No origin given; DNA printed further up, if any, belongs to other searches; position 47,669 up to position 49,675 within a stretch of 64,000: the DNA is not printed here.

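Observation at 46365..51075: Two cytoplasmic alkaline-phosphatase-superfamily enzymes and a KpsS-like protein as candidate phosphonate / nonulosonate transferases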

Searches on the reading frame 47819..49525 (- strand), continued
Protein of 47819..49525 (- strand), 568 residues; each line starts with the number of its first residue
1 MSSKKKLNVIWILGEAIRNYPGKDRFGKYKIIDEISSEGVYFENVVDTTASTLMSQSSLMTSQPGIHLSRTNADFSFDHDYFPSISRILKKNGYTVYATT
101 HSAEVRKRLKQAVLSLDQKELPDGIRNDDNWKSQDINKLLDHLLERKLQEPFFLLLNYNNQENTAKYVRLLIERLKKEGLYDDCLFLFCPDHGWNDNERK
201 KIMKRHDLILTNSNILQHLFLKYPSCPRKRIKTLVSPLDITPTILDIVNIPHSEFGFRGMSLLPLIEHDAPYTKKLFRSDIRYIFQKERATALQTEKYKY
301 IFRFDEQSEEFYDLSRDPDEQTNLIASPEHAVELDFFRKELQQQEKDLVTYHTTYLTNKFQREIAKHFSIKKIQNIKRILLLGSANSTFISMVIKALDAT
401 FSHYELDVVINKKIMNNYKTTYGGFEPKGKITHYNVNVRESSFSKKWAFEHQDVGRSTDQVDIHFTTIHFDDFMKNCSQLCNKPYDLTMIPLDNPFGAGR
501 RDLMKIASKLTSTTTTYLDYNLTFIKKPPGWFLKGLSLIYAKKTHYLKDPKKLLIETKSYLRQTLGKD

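Call 44: search_protein_families(library=pfam, proteins=[L018:44-2530:+, L018:2512-4794:+, L018:4843-5676:+, L018:5673-6611:+, L018:6601-7647:+, L018:7622-9991:+, L004:5409-6644:+, L004:8455-9459:-, L007:6335-7246:-, L007:953-1762:+], max_evalue=0.01)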
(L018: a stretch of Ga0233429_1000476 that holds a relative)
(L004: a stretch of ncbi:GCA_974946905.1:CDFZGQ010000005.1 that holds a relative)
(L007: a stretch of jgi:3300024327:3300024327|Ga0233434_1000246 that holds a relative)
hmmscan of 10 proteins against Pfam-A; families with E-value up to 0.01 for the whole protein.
L018:44-2530:+ (828 aa): 9 families
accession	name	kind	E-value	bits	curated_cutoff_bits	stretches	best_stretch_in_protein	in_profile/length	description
PF13561.12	adh_short_C2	-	3.6e-27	95.9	27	1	596-812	6-236/236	Enoyl-(Acyl carrier protein) reductase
PF13489.12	Methyltransf_23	-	4.5e-16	59.5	27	1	106-229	36-163/164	Methyltransferase domain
PF00106.31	adh_short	-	3.2e-14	53.3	26.6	1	587-750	1-181/195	short chain dehydrogenase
PF08484.17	Methyltransf_14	-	4.6e-14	53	23.5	1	269-382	40-156/160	C-methyltransferase C-terminal domain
PF08421.16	Methyltransf_13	-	3.6e-09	37.1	31.3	1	3-55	1-55/62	Putative zinc binding domain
PF08241.18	Methyltransf_11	-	4.9e-07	30.7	21.2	1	137-186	46-95/95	Methyltransferase domain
PF08242.18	Methyltransf_12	-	5.5e-06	27.5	30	1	143-183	56-97/98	Methyltransferase domain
PF13847.12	Methyltransf_31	-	3.5e-05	24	27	1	143-190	64-113/145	Methyltransferase domain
PF13649.12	Methyltransf_25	-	0.0047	18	27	0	138-182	51-97/97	Methyltransferase domain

L018:2512-4794:+ (760 aa): 12 families
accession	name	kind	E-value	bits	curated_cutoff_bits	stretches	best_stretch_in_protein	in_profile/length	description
PF16363.11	GDP_Man_Dehyd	-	8e-51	173.9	27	1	437-738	2-332/332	GDP-mannose 4,6 dehydratase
PF01370.27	Epimerase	-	2.5e-47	161.8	20.9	1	435-670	1-237/240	NAD dependent epimerase/dehydratase family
PF08484.17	Methyltransf_14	-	2.9e-42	144.6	23.5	1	253-410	2-160/160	C-methyltransferase C-terminal domain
PF13489.12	Methyltransf_23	-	2e-14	54.1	27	1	104-248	21-164/164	Methyltransferase domain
PF08421.16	Methyltransf_13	-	5.2e-14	52.6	31.3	1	15-73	1-62/62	Putative zinc binding domain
PF04321.23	RmlD_sub_bind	-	2.6e-09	37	27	1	434-698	2-238/287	RmlD substrate binding domain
PF01073.25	3Beta_HSD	-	1.3e-06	28.1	22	1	436-656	1-224/280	3-beta hydroxysteroid dehydrogenase/isomerase family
PF02719.21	Polysacc_synt_2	-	1.6e-06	27.9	20.2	1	437-692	3-248/293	Polysaccharide biosynthesis protein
PF08241.18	Methyltransf_11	-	0.00023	22.2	21.2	1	110-204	1-95/95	Methyltransferase domain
PF08242.18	Methyltransf_12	-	0.00037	21.6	30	1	110-202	1-98/98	Methyltransferase domain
PF07993.18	NAD_binding_4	-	0.0027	17.3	20.1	1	528-613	107-209/258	Male sterility protein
PF13847.12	Methyltransf_31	-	0.0077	16.4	27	0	109-216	7-121/145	Methyltransferase domain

L018:4843-5676:+ (277 aa): 3 families
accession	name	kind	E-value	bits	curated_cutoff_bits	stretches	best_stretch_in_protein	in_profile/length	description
PF00456.26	Transketolase_N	-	3.1e-41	141.9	22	1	14-272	4-273/334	Transketolase, thiamine diphosphate binding domain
PF00676.26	E1_dh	-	3.4e-09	36.5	22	1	119-268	99-248/300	Dehydrogenase E1 component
PF13292.11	DXP_synthase_N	-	4.2e-08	33.2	21.2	1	7-184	13-173/274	1-deoxy-D-xylulose-5-phosphate synthase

L018:5673-6611:+ (312 aa): 3 families
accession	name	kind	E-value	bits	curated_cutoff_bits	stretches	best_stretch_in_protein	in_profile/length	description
PF02779.29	Transket_pyr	-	2.2e-31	109.3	27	1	1-158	5-169/174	Transketolase, pyrimidine binding domain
PF02780.25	Transketolase_C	-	1.2e-25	90.3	25.9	1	174-298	1-124/124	Transketolase, C-terminal domain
PF22613.1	Transketolase_C_1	-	0.00054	20.6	27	1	182-223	11-52/113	Transketolase-like TK C-terminal domain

L018:6601-7647:+ (348 aa): 4 families
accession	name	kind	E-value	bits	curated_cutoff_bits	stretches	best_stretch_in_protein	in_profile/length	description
PF00107.32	ADH_zinc_N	-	4.9e-26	91.6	31.8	1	173-305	1-128/129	Zinc-binding dehydrogenase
PF08240.17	ADH_N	-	3.4e-14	53.4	23.5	1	26-98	1-73/104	Alcohol dehydrogenase GroES-like domain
PF13602.12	ADH_zinc_N_2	-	4e-05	25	27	1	206-335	1-127/134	Zinc-binding dehydrogenase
PF16912.11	Glu_dehyd_C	-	6.8e-05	22.9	34.9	1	164-275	32-142/211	Glucose dehydrogenase C-terminus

L018:7622-9991:+ (789 aa): 18 families
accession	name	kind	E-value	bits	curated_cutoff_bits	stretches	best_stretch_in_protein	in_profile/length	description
PF13847.12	Methyltransf_31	-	7.8e-20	71.5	27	1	642-775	3-143/145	Methyltransferase domain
PF08241.18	Methyltransf_11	-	2.9e-16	60.3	21.2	1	647-736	1-89/95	Methyltransferase domain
PF13649.12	Methyltransf_25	-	2.1e-15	57.6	27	1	646-735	1-94/97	Methyltransferase domain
PF13489.12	Methyltransf_23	-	6.5e-13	49.2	27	1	632-779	10-160/164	Methyltransferase domain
PF08242.18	Methyltransf_12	-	2.8e-12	47.6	30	1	647-732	1-90/98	Methyltransferase domain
PF05175.20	MTS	-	4.2e-07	30.2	23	1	640-711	29-104/170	Methyltransferase small domain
PF01636.29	APH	-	7.1e-07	29.7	23.2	1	245-465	3-203/239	Phosphotransferase enzyme family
PF01209.24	Ubie_methyltran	-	2.1e-06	27.7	20.1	1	636-736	41-145/233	ubiE/COQ5 methyltransferase family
PF00891.24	Methyltransf_2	-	7.5e-06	25.9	22.3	1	623-698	43-118/210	O-methyltransferase domain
PF07021.18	MetW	-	1.7e-05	25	21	1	641-740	12-108/193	Methionine biosynthesis protein MetW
PF13679.12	Methyltransf_32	-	2.3e-05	24.8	27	1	639-686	22-73/143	Methyltransferase domain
PF06325.19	PrmA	-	0.00011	22.3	22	1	634-710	154-231/296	Ribosomal protein L11 methyltransferase (PrmA)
PF01728.25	FtsJ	-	0.00031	21.2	24.1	1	632-710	10-96/181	FtsJ-like methyltransferase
PF01633.27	Choline_kinase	-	0.00032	20.6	29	1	245-473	2-205/300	Choline/ethanolamine kinase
PF02353.26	CMAS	-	0.00043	20.1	27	1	633-717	53-139/273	Mycolic acid cyclopropane synthetase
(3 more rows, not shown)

L004:5409-6644:+ (411 aa): 2 families
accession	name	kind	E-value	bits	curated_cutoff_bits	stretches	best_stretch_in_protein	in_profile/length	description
PF02896.24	PEP-utilizers_C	-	1.5e-52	179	22.8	1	113-403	10-291/293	PEP-utilising enzyme, PEP-binding domain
PF00391.29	PEP-utilizers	-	0.0013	18.8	23.1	1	33-100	2-72/72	PEP-utilising enzyme, mobile domain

L004:8455-9459:- (334 aa): 6 families
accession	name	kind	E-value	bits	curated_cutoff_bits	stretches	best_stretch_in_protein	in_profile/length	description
PF02826.25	2-Hacid_dh_C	-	1e-50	172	25.1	1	107-303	1-178/178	D-isomer specific 2-hydroxyacid dehydrogenase, NAD binding domain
PF00389.36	2-Hacid_dh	-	3.6e-27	95.1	24.6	1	13-330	12-129/134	D-isomer specific 2-hydroxyacid dehydrogenase, catalytic domain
PF07991.19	KARI_N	-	6e-05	23.1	20.6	1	139-226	2-90/165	Acetohydroxy acid isomeroreductase, NADPH-binding domain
PF03446.21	NAD_binding_2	-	0.00073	20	21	1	143-258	1-120/161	NAD binding domain of 6-phosphogluconate dehydrogenase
PF03807.23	F420_oxidored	-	0.00085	20.3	21.6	0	143-214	1-77/94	NADP oxidoreductase coenzyme F420-dependent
PF00670.27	AdoHcyase_NAD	-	0.0024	18.4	27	0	138-230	20-109/162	S-adenosyl-L-homocysteine hydrolase, NAD binding domain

L007:6335-7246:- (303 aa): 0 families

L007:953-1762:+ (269 aa): 0 families

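Call 45: fold_search(model_id=the predicted structure, library=pdb)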
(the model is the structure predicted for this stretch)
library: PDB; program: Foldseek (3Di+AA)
matches with E <= 10: 1662; with E <= 0.001: 353
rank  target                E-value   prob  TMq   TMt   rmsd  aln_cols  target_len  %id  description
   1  9fo1                  2.2e-19  1.00  0.49  0.61   5.5       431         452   19  Family S1_16 sulfatase from metagenomic dataset AMOR (released 2025-01-22)
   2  6hr5                  3.8e-19  1.00  0.49  0.71   4.4       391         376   19  Structure of the S1_25 family sulfatase module of the rhamnosidase FA22250 from Formosa agariphila (released 2019-06-26)
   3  7stt                  3.3e-18  1.00  0.50  0.62   5.7       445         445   16  Crystal structure of sulfatase from Pedobacter yulinensis (released 2022-01-26)
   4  7p24                  4.2e-18  1.00  0.47  0.53   6.6       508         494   17  Sulfated host glycan recognition by carbohydrate sulfatases of the human gut microbiota (BT3177_S1_11) (released 2022-06-29)
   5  9bes_B                5.0e-18  1.00  0.47  0.55   5.6       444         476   17  Structure of S1_8A, a lambda-carrageenan specific sulfatase, in complex with monosaccharide (released 2025-08-27)
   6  5g2t_A                6.8e-18  1.00  0.51  0.61   5.6       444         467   16  BT1596 in complex with its substrate 4,5 unsaturated uronic acid alpha 1,4 D-Glucosamine-2-N, 6-O-disulfate (released 2017-05-24)
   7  9bba_D                8.6e-18  1.00  0.46  0.44   5.8       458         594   16  Structure of S1_8C, a lambda-carrageenan specific sulfatase (released 2025-08-27)
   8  5g2t_B                1.1e-17  1.00  0.51  0.61   5.6       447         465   16  BT1596 in complex with its substrate 4,5 unsaturated uronic acid alpha 1,4 D-Glucosamine-2-N, 6-O-disulfate (released 2017-05-24)
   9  3b5q_B                1.1e-17  1.00  0.50  0.61   5.7       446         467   16  Crystal structure of a putative sulfatase (NP_810509.1) from Bacteroides thetaiotaomicron VPI-5482 at 2.40 A resolutio (released 2007-11-13)
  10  9fvt_A                1.1e-17  1.00  0.45  0.49   7.2       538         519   15  Crystal structure of marine sulfatase (OpSulf1) from Ochrovirga pacifica (released 2024-07-17)
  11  9bbd_A                1.1e-17  1.00  0.46  0.56   5.9       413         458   18  Structure of S1_8B, a lambda-carrageenan specific sulfatase (released 2025-08-27)
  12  9gve                  1.2e-17  1.00  0.48  0.53   6.8       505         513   17  Structure of phosphonate monoester hydrolase from Rhizobium leguminosarum with phenyl phosphonate (released 2025-10-08)
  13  7ptj_C                1.3e-17  1.00  0.48  0.53   6.6       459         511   17  C54S mutant of choline-sulfatase from E. meliloti CECT4857 bound to HEPES (released 2022-08-03)
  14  9bef_B                1.4e-17  1.00  0.44  0.50   6.3       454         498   16  Structure of S1_8B, a lambda-carrageenan specific sulfatase, in complex with an oligosaccharide (released 2025-08-27)
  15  6g60_C                1.5e-17  1.00  0.49  0.55   6.9       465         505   16  Choline sulfatase from Ensifer (Sinorhizobium) meliloti cocrystalized with choline (released 2019-04-10)
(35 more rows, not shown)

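Call 55: search_protein_families(library=pfam, proteins=[L018:7622-8400:+], max_evalue=0.01)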
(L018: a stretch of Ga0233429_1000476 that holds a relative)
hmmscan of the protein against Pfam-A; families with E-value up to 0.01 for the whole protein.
L018:7622-8400:+ (259 aa): 1 family
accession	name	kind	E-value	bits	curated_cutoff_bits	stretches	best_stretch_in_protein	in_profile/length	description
PF13419.12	HAD_2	-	0.0012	19.4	23.8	0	60-104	61-106/178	Haloacid dehalogenase-like hydrolase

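Call 79: find_encoding_contigs(protein=P0009, flank=10000, max_places=1)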
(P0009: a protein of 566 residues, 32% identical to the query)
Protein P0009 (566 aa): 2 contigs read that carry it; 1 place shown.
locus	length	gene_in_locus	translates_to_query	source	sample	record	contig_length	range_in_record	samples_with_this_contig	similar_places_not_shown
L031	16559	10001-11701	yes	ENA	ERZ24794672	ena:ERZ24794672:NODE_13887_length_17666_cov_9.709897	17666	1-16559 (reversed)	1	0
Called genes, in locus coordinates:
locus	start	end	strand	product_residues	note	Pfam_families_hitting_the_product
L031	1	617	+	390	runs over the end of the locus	PF02776:TPP_enzyme_N, PF02775:TPP_enzyme_C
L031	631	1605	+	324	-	PF03781:FGE-sulfatase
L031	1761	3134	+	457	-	PF04932:Wzy_C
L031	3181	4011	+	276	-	PF01209:Ubie_methyltran, PF13489:Methyltransf_23, PF13847:Methyltransf_31, PF08241:Methyltransf_11, PF08242:Methyltransf_12, PF13649:Methyltransf_25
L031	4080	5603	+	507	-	PF01943:Polysacc_synt, PF13440:Polysacc_synt_3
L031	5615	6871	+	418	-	PF00534:Glycos_transf_1, PF13692:Glyco_trans_1_4, PF13524:Glyco_trans_1_2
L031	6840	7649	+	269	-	PF01209:Ubie_methyltran, PF13489:Methyltransf_23, PF13847:Methyltransf_31, PF08241:Methyltransf_11, PF08242:Methyltransf_12 (weak), PF13649:Methyltransf_25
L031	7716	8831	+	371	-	PF13439:Glyco_transf_4, PF13579:Glyco_trans_4_4 (weak), PF00534:Glycos_transf_1, PF13692:Glyco_trans_1_4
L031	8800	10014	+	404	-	PF13477:Glyco_trans_4_2 (weak), PF13439:Glyco_transf_4, PF13579:Glyco_trans_4_4, PF20706:GT4-conflict (weak), PF00534:Glycos_transf_1, PF13692:Glyco_trans_1_4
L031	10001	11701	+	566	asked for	PF00884:Sulfatase, PF16347:SGSH_C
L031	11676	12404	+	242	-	PF13489:Methyltransf_23, PF07021:MetW (weak), PF13847:Methyltransf_31 (faint), PF08241:Methyltransf_11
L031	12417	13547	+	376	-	PF13439:Glyco_transf_4, PF20706:GT4-conflict, PF00534:Glycos_transf_1, PF13692:Glyco_trans_1_4, PF13524:Glyco_trans_1_2 (weak)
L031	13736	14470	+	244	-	PF01066:CDP-OH_P_transf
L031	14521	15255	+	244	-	PF13238:AAA_18 (faint)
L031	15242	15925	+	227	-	PF13847:Methyltransf_31 (faint), PF08241:Methyltransf_11, PF13649:Methyltransf_25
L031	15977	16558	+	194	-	?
